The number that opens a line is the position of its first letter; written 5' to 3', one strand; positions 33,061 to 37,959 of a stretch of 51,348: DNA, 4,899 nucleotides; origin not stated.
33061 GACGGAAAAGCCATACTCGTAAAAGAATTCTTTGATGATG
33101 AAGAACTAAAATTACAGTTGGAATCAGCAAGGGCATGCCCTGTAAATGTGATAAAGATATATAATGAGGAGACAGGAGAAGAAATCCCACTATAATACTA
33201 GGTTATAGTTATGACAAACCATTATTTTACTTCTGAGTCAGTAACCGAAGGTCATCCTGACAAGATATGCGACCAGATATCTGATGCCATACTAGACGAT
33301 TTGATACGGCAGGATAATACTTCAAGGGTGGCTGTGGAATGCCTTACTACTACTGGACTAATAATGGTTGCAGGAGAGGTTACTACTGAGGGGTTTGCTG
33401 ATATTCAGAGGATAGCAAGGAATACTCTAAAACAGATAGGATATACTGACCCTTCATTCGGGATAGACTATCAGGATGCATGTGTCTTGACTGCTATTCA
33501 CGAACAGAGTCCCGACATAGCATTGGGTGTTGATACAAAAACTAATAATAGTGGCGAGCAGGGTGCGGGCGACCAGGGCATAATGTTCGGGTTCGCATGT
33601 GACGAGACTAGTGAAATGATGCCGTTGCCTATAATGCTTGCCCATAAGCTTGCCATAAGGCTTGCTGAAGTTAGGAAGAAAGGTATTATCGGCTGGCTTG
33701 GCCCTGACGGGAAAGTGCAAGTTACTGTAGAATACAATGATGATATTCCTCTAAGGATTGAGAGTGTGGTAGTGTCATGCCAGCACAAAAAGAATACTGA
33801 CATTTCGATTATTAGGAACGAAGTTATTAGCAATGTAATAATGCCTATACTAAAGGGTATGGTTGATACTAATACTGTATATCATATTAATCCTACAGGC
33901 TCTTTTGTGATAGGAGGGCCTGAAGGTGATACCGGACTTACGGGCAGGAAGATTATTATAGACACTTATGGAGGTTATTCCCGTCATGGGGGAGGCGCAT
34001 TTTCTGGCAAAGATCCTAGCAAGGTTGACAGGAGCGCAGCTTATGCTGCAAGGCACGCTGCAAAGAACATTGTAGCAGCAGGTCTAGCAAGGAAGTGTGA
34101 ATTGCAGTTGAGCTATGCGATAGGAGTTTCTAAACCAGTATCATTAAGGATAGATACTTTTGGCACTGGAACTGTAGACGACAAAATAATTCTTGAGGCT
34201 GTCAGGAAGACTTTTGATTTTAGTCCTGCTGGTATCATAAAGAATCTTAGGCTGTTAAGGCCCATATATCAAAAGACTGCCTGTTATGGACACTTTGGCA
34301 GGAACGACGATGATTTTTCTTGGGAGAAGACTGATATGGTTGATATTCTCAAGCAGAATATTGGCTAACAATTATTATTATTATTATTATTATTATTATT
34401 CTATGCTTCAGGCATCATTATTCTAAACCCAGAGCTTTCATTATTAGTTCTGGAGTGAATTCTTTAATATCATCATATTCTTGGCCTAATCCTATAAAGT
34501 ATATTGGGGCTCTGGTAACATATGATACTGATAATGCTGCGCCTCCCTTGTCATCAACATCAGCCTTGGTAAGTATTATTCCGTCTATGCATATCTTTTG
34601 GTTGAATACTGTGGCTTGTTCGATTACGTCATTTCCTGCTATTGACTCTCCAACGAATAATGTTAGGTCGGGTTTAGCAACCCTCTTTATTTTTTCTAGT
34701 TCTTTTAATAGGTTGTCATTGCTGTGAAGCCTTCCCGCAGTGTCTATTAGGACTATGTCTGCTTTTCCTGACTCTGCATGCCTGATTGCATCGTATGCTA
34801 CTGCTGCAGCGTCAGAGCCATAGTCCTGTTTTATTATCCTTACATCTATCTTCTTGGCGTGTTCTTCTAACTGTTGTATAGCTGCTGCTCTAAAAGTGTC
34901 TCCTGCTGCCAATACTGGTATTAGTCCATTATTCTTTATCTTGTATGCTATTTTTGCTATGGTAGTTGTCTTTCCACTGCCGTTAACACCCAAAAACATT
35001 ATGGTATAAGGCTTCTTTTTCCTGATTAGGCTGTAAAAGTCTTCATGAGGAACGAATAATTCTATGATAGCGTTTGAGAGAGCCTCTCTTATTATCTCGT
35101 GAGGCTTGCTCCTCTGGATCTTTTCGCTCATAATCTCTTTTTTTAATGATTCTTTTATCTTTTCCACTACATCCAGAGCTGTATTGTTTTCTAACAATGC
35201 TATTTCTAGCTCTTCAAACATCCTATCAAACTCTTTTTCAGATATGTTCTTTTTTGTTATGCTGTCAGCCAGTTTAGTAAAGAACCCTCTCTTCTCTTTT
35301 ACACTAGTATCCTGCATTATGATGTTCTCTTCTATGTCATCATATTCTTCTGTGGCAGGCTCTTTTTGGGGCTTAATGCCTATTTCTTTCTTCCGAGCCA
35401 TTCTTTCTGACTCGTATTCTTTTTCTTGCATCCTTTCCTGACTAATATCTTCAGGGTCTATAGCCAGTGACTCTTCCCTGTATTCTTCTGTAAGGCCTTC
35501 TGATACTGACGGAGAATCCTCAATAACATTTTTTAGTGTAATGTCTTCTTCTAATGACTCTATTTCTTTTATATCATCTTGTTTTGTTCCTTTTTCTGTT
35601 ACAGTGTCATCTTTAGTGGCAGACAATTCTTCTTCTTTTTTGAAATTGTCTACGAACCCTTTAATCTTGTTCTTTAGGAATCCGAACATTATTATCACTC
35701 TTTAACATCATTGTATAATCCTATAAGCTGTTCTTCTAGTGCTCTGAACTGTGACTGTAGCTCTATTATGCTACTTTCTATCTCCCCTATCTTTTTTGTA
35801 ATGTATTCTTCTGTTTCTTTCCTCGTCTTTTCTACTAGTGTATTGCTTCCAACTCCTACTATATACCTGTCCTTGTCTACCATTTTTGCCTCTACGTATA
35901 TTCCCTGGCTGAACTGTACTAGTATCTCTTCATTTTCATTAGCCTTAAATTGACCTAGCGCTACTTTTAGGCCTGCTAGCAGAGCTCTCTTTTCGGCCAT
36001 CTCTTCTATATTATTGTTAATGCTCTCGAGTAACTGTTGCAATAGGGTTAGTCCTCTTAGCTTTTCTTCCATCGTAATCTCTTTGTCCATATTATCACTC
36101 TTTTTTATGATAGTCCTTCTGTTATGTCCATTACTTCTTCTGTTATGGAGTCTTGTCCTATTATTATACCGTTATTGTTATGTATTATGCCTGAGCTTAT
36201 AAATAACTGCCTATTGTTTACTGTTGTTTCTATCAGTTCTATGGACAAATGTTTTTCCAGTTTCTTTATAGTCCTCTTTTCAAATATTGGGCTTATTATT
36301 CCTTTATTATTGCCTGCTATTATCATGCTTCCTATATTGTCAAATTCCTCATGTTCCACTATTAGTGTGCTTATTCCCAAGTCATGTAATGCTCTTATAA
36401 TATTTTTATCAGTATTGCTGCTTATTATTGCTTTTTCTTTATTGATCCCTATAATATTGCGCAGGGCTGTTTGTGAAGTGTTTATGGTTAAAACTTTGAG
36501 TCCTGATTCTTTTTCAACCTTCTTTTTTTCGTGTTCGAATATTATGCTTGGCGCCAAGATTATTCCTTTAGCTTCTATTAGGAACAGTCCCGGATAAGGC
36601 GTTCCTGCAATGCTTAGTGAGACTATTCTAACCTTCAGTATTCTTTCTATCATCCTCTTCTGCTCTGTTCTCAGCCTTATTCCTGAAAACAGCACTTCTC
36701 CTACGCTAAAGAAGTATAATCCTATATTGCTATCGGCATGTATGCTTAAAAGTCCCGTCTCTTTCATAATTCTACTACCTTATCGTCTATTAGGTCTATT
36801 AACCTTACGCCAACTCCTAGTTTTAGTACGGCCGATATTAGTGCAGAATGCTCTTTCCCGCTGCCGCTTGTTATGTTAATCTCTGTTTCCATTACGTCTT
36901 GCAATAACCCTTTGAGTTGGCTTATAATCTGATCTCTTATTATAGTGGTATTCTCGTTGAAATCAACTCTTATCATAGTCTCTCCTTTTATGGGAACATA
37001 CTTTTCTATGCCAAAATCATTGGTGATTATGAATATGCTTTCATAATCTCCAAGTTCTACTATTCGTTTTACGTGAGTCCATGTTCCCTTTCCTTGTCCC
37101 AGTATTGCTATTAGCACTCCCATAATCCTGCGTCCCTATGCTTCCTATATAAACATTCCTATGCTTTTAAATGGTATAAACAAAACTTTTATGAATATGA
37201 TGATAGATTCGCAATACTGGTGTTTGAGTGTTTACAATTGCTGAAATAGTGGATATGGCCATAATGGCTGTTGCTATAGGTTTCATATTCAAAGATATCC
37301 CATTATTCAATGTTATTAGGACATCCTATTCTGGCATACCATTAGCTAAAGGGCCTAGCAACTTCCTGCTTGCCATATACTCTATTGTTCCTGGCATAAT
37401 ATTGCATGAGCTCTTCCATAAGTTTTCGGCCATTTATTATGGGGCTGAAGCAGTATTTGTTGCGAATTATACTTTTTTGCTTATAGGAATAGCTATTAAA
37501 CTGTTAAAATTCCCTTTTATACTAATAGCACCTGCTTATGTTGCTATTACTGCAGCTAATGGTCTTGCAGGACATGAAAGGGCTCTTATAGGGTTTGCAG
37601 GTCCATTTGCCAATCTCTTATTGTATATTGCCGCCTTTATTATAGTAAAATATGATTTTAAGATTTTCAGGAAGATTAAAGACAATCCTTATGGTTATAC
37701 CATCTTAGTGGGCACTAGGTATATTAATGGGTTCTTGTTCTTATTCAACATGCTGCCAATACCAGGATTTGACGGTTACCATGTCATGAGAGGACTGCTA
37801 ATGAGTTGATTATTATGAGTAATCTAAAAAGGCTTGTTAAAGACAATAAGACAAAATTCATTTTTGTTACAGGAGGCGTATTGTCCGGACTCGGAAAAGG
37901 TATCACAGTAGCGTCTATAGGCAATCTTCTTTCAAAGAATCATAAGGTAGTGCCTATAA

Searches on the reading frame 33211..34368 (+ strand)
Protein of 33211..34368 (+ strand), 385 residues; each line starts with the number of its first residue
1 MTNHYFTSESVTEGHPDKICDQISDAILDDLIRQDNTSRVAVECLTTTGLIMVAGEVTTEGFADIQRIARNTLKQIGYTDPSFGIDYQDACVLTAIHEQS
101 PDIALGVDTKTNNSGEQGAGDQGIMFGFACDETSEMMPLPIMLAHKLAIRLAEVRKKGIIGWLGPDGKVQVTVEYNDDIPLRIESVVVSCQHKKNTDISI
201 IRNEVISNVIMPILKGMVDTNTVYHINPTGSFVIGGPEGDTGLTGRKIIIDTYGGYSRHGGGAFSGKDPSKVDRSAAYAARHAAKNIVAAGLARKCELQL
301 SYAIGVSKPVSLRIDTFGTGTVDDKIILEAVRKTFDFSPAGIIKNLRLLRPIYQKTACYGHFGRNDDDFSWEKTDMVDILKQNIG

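Call 19: search_protein_families(library=pfam, proteins=[window:33211-34368:+], max_evalue=0.001)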
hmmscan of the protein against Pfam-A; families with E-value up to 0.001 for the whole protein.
window:33211-34368:+ (385 aa): 3 families
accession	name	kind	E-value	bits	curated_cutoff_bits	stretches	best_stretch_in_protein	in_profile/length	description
PF02773.21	S-AdoMet_synt_C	-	5.9e-68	227.5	25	1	234-373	1-138/138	S-adenosylmethionine synthetase, C-terminal domain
PF02772.21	S-AdoMet_synt_M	-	8.2e-46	155.5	29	1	116-232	1-120/120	S-adenosylmethionine synthetase, central domain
PF00438.25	S-AdoMet_synt_N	-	2.8e-40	137.3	33.1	1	4-101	2-99/99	S-adenosylmethionine synthetase, N-terminal domain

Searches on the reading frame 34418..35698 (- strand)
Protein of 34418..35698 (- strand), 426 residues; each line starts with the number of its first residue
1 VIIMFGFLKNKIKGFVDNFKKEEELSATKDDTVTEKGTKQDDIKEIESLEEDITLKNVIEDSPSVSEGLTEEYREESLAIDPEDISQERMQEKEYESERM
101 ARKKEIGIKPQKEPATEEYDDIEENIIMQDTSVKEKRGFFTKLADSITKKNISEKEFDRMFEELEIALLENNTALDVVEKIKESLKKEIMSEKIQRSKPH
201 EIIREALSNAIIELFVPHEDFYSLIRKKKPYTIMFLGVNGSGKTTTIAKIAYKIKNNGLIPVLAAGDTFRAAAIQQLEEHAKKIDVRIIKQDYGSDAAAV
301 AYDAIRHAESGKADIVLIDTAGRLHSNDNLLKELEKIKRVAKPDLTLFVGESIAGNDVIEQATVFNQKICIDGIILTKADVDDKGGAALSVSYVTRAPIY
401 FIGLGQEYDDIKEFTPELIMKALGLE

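Call 19: search_protein_families(library=pfam, proteins=[window:34418-35698:-], max_evalue=0.001)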
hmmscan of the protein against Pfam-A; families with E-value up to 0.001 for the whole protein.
window:34418-35698:- (426 aa): 8 families
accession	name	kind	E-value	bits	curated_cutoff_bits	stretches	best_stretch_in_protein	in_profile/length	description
PF00448.28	SRP54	-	7.1e-69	231.8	22.7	1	231-423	2-194/196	SRP54-type protein, GTPase domain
PF13207.12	AAA_17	-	2.2e-09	38.2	27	1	236-349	1-108/136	AAA domain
PF02881.24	SRP54_N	-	2.1e-08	34.7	22.4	1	141-208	3-72/75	SRP54-type protein, helical bundle domain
PF00005.33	ABC_tran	-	0.00011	23.2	25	0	232-303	13-78/137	ABC transporter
PF13401.12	AAA_22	-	0.00011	23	27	1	231-339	6-109/130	AAA domain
PF25199.1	nSTAND_NTPase5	-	0.00018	21.8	34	1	223-324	34-134/145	Novel STAND NTPase 5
PF13604.12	AAA_30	-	0.00053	20.2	27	1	234-328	22-104/191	AAA domain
PF06414.18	Zeta_toxin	-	0.00057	19.8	22.3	0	226-333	12-116/199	Zeta toxin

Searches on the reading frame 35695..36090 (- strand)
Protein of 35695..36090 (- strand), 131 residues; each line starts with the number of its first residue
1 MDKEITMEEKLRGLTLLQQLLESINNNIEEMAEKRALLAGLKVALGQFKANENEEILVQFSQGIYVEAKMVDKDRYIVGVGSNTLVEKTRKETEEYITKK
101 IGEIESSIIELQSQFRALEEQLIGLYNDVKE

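Call 20: search_protein_families(library=pfam, proteins=[window:35695-36090:-], max_evalue=0.001)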
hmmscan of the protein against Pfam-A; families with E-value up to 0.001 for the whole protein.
window:35695-36090:- (131 aa): 1 family
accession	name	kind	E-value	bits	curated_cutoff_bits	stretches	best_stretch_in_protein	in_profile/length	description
PF02996.22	Prefoldin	-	2e-17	63.7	23.2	1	17-122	1-107/120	Prefoldin subunit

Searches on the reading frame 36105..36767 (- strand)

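Call 20: search_protein_families(library=pfam, proteins=[window:36105-36767:-], max_evalue=0.001)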
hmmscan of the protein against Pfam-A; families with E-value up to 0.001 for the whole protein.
window:36105-36767:- (220 aa): 1 family
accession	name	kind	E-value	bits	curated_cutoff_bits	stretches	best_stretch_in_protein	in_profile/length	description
PF01912.23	eIF-6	-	6.3e-30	104.5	25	1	8-200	3-196/197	eIF-6 family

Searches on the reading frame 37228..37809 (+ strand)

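Call 20: search_protein_families(library=pfam, proteins=[window:37228-37809:+], max_evalue=0.001)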
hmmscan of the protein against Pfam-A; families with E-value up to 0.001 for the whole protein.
window:37228-37809:+ (193 aa): 1 family
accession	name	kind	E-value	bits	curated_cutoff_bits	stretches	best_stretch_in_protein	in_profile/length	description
PF02163.28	Peptidase_M50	-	7.2e-08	32.5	27.2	1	163-191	166-194/221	Peptidase family M50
